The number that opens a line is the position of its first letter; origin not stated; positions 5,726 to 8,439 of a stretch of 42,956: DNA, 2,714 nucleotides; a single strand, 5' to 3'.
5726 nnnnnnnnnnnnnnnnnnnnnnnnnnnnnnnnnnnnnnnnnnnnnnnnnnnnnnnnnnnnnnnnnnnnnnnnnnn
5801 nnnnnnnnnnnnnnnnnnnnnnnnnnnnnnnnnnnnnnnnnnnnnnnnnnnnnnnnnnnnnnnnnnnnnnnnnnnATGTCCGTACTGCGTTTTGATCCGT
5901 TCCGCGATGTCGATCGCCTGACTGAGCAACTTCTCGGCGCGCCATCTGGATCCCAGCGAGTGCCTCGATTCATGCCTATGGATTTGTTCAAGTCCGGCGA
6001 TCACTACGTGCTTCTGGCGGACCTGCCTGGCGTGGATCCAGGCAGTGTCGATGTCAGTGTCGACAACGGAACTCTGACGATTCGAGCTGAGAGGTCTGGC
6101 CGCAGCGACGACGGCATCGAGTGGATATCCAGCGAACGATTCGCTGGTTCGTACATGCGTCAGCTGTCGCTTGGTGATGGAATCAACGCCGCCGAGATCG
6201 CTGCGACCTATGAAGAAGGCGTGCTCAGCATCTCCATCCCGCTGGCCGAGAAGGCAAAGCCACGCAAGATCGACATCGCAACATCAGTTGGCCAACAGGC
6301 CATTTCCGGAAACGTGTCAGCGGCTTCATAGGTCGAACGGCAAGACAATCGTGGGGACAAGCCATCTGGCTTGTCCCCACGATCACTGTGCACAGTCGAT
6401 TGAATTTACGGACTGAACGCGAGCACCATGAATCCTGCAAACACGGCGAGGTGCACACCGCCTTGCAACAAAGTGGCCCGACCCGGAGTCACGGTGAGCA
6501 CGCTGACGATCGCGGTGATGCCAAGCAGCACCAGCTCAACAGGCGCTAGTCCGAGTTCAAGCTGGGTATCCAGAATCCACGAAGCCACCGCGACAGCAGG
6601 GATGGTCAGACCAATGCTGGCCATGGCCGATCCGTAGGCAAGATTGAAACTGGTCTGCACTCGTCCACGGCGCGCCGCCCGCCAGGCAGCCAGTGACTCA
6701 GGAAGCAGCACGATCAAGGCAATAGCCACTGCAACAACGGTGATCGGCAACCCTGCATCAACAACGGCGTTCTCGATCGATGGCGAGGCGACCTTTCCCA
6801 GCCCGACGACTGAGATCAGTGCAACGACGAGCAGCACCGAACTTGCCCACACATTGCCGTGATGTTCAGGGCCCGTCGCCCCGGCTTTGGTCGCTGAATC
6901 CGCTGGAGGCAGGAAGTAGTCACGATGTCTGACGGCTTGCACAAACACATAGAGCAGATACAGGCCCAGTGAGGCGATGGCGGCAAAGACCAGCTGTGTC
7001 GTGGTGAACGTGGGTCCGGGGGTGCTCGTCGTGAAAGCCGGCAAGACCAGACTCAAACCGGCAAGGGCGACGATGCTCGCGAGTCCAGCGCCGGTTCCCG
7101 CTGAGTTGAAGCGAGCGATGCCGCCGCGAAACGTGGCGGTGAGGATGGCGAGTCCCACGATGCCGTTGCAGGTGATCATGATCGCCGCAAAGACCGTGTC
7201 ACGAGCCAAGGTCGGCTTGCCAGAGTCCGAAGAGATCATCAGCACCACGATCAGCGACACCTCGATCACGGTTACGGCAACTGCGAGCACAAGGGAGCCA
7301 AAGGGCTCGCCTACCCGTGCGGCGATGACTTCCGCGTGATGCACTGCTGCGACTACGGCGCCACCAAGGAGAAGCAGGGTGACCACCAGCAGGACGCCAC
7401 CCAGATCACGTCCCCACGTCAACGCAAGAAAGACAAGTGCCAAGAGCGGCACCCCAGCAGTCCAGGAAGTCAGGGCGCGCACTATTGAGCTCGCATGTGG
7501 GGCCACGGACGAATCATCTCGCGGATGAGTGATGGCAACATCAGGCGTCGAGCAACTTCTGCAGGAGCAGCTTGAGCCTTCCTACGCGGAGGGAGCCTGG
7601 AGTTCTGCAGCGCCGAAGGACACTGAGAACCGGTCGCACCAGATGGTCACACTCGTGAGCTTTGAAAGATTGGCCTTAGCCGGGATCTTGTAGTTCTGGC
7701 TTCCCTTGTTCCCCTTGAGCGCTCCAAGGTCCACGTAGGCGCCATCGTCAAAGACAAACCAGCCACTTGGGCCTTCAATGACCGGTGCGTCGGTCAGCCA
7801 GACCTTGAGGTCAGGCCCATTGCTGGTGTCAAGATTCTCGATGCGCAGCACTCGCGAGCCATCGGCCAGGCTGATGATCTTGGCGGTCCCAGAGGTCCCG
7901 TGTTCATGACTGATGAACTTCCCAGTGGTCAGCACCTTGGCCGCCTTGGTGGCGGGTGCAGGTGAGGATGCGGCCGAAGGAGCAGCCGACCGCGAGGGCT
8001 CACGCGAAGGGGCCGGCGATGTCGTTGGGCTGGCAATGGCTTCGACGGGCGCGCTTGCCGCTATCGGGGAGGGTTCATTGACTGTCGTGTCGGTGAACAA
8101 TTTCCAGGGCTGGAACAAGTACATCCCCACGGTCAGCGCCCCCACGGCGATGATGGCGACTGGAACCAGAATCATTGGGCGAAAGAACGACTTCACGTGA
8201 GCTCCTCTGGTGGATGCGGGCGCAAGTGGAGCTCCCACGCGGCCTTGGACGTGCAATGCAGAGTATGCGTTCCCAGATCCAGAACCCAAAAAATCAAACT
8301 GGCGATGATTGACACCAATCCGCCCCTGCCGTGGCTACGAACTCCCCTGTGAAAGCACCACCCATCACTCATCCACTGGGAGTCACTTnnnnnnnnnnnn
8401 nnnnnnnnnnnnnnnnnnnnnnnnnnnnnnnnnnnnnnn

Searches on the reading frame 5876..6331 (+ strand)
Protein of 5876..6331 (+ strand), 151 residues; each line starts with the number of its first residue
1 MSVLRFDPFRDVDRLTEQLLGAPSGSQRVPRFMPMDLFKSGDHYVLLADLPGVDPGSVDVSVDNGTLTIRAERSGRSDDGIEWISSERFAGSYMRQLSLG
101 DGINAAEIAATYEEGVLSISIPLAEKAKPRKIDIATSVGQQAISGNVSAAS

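Call 3: search_protein_families(library=pfam, proteins=[window:5876-6331:+], max_evalue=0.01)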
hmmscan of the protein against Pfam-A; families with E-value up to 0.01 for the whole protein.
window:5876-6331:+ (151 aa): 3 families
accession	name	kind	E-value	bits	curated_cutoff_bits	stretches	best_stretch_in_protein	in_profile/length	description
PF00011.27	HSP20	-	1.3e-20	73.9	20.8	1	39-134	4-101/102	Hsp20/alpha crystallin family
PF17886.7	ArsA_HSP20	-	6e-08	32.6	22.5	1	41-120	1-62/63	HSP20-like domain found in ArsA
PF05455.17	GvpH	-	0.0011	19.5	22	1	39-72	99-135/177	GvpH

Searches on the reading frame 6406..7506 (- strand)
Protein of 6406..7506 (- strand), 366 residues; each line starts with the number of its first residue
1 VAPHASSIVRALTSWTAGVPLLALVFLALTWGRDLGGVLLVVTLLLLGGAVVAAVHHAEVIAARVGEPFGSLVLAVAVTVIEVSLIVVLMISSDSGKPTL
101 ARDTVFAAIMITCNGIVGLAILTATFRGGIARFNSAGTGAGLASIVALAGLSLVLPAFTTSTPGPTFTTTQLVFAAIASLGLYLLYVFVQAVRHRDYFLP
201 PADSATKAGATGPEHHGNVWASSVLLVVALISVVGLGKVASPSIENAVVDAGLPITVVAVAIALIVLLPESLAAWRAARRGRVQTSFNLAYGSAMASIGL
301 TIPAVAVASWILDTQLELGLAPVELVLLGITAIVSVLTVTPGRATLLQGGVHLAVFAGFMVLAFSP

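Call 3: search_protein_families(library=pfam, proteins=[window:6406-7506:-], max_evalue=0.01)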
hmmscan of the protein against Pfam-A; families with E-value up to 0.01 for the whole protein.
window:6406-7506:- (366 aa): 1 family
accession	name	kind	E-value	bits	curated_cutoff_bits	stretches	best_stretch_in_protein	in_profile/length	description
PF01699.29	Na_Ca_ex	-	2.8e-25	89.5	24.9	2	38-190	4-149/151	Sodium/calcium exchanger protein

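Call 4: search_protein_families(library=ncbifam, proteins=[window:6406-7506:-], max_evalue=0.01)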
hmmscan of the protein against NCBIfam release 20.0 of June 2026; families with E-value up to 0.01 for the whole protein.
window:6406-7506:- (366 aa): 3 families
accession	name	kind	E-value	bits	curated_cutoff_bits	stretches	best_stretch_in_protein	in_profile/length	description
TIGR00846.1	caca2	superfamily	2e-58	198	317.45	1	19-363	17-371/372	calcium/proton exchanger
NF007895.0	PRK10599.1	equivalog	5.2e-52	177.2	505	1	19-362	19-363/366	sodium-potassium/proton antiporter ChaA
TIGR00378.1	cax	equivalog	5.5e-13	48.8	211.15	1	22-364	7-348/349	calcium/proton exchanger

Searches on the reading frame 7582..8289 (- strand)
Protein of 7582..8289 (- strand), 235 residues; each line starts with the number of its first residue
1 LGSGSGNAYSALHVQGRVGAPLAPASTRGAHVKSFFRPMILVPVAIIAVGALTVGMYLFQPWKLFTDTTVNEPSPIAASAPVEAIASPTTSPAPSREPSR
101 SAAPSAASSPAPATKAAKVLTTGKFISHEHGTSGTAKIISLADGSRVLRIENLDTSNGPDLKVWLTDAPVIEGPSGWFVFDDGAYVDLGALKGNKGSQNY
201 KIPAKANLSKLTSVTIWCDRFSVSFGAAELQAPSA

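Call 3: search_protein_families(library=pfam, proteins=[window:7582-8289:-], max_evalue=0.01)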
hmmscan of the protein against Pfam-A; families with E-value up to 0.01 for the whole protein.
window:7582-8289:- (235 aa): 1 family
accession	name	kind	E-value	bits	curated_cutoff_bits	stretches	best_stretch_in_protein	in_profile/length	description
PF10517.14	DM13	-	3.4e-32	111.6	25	1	124-230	1-105/105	Electron transfer DM13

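Call 4: search_protein_families(library=ncbifam, proteins=[window:7582-8289:-], max_evalue=0.01)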
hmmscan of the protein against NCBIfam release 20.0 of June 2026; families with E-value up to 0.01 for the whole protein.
window:7582-8289:- (235 aa): 0 families
